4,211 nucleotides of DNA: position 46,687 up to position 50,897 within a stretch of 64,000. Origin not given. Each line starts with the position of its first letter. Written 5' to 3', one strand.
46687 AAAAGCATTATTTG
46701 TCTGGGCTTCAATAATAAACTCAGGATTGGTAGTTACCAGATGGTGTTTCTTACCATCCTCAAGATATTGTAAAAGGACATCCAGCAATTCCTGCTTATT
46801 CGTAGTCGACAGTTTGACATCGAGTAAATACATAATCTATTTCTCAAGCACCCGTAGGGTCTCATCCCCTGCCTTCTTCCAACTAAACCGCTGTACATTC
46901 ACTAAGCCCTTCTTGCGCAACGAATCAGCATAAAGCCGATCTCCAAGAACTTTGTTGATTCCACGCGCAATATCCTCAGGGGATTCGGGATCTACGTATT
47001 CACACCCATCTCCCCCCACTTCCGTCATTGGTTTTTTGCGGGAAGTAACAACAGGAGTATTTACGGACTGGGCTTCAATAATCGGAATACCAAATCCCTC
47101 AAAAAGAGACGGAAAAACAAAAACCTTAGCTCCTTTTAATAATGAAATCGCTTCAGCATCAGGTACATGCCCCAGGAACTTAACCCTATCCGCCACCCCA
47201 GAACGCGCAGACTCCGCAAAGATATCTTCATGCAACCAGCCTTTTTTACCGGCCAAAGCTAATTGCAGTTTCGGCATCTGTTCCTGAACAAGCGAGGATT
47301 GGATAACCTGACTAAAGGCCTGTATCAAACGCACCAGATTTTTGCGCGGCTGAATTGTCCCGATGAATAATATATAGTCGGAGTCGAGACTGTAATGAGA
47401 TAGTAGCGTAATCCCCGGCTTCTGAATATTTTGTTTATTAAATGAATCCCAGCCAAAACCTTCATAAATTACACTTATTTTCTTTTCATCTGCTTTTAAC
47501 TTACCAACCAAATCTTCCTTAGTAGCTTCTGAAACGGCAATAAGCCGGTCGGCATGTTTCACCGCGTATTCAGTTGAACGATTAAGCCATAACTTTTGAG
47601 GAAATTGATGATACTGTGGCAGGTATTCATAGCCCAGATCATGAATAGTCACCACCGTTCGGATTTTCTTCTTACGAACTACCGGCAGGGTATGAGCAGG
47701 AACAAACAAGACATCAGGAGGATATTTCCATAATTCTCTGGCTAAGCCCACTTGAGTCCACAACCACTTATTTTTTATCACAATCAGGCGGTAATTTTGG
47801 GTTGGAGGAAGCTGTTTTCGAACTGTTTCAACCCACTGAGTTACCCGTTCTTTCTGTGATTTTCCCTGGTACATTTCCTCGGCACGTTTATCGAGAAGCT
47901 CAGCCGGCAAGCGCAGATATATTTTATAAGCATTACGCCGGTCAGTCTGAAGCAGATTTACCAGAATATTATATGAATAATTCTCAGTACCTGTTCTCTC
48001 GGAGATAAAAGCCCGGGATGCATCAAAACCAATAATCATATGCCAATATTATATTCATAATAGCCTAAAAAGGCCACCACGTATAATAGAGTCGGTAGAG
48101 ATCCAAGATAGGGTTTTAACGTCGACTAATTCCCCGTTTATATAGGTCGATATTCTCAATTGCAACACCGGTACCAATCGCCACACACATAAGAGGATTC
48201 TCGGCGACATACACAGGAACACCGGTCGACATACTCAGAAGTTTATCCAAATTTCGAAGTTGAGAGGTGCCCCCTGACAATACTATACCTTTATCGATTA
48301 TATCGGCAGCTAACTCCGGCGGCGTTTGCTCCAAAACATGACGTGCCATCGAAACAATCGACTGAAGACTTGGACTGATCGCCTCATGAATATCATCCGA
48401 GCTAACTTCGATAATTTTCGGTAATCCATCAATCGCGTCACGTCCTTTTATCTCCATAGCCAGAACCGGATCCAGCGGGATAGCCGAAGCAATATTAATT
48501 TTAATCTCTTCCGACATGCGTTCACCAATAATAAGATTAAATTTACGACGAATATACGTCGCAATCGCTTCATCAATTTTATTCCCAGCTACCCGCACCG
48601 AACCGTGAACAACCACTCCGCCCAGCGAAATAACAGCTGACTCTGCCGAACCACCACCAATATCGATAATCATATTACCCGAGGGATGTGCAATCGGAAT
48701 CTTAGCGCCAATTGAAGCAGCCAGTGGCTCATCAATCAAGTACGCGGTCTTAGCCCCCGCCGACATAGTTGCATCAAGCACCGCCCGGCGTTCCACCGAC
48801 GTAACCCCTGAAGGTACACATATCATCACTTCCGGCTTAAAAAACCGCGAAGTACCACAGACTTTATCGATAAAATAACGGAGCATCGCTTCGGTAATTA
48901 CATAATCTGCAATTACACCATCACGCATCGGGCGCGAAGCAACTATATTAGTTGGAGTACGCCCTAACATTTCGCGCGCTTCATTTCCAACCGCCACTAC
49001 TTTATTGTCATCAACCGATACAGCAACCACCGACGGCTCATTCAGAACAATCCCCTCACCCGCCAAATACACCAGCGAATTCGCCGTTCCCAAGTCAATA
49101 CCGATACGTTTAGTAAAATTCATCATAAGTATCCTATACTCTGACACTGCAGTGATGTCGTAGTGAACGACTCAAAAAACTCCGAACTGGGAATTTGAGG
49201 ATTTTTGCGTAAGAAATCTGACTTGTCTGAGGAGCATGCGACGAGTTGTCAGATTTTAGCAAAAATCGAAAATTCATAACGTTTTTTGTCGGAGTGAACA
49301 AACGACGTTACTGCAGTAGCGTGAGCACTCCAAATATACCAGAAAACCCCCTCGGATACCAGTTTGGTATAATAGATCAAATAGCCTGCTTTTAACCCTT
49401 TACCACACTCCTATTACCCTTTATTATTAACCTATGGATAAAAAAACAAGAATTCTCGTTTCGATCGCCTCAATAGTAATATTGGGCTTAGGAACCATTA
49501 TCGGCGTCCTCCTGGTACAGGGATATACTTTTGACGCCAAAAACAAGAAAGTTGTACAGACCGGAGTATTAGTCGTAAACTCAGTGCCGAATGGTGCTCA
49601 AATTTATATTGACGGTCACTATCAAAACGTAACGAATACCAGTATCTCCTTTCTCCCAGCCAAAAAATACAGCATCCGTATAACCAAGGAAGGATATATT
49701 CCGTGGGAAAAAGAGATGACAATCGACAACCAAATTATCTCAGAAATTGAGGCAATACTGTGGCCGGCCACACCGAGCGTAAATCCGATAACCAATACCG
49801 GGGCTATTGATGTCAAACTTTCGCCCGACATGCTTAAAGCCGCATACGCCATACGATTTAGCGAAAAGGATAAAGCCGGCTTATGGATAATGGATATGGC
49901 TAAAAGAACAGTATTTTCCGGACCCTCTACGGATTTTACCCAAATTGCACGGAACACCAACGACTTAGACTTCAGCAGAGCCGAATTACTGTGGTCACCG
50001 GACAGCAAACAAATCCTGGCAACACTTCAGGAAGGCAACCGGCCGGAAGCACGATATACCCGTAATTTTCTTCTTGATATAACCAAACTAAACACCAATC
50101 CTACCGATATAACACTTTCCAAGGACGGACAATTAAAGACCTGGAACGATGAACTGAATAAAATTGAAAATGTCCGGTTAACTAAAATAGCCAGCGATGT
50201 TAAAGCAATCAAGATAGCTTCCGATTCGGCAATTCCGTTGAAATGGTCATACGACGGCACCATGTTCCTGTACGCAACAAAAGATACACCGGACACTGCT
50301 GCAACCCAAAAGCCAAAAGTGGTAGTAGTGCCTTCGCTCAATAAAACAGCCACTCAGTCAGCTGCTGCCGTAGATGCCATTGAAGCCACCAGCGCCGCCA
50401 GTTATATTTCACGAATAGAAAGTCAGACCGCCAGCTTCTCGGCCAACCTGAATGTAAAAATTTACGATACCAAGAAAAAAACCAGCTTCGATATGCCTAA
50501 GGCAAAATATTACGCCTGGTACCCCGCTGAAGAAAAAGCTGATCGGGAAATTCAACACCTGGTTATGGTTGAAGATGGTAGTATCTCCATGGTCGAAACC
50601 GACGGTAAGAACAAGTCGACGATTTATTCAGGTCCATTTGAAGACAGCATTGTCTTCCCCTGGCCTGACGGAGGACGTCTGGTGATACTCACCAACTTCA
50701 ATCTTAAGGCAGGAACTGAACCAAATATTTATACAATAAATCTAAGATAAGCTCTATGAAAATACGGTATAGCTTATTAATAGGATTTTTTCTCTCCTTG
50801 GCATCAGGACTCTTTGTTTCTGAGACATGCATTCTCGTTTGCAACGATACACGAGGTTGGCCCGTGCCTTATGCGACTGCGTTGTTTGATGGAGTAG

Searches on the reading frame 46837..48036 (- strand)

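Call 77: search_protein_families(library=pfam, proteins=[window:46837-48036:-], max_evalue=0.00001)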
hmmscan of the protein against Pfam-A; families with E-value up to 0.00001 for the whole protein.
window:46837-48036:- (399 aa): 6 families
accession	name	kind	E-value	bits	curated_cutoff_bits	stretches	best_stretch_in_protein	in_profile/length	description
PF00534.26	Glycos_transf_1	-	2.8e-29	102.3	26.4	1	218-376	14-168/172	Glycosyl transferases group 1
PF13692.12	Glyco_trans_1_4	-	1.1e-24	87.7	27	1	221-366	3-142/142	Glycosyl transferases group 1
PF13439.12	Glyco_transf_4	-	3.3e-15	57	28.5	1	67-193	38-165/170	Glycosyltransferase Family 4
PF13579.12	Glyco_trans_4_4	-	5.1e-08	33.8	29.7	1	96-191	61-156/158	Glycosyl transferase 4-like domain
PF20706.3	GT4-conflict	-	3.7e-06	26.6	26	1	160-334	145-313/385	Family 4 Glycosyltransferase in conflict systems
PF13524.12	Glyco_trans_1_2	-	5e-06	27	25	1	252-382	10-130/144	Glycosyl transferase-like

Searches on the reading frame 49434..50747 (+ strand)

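Call 77: search_protein_families(library=pfam, proteins=[window:49434-50747:+], max_evalue=0.00001)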
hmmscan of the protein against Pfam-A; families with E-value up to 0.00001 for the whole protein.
window:49434-50747:+ (438 aa): 1 family
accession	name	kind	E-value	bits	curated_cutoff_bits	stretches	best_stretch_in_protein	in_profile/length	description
PF08308.17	PEGA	-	6.8e-15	55.2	20.8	1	44-100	2-58/71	PEGA domain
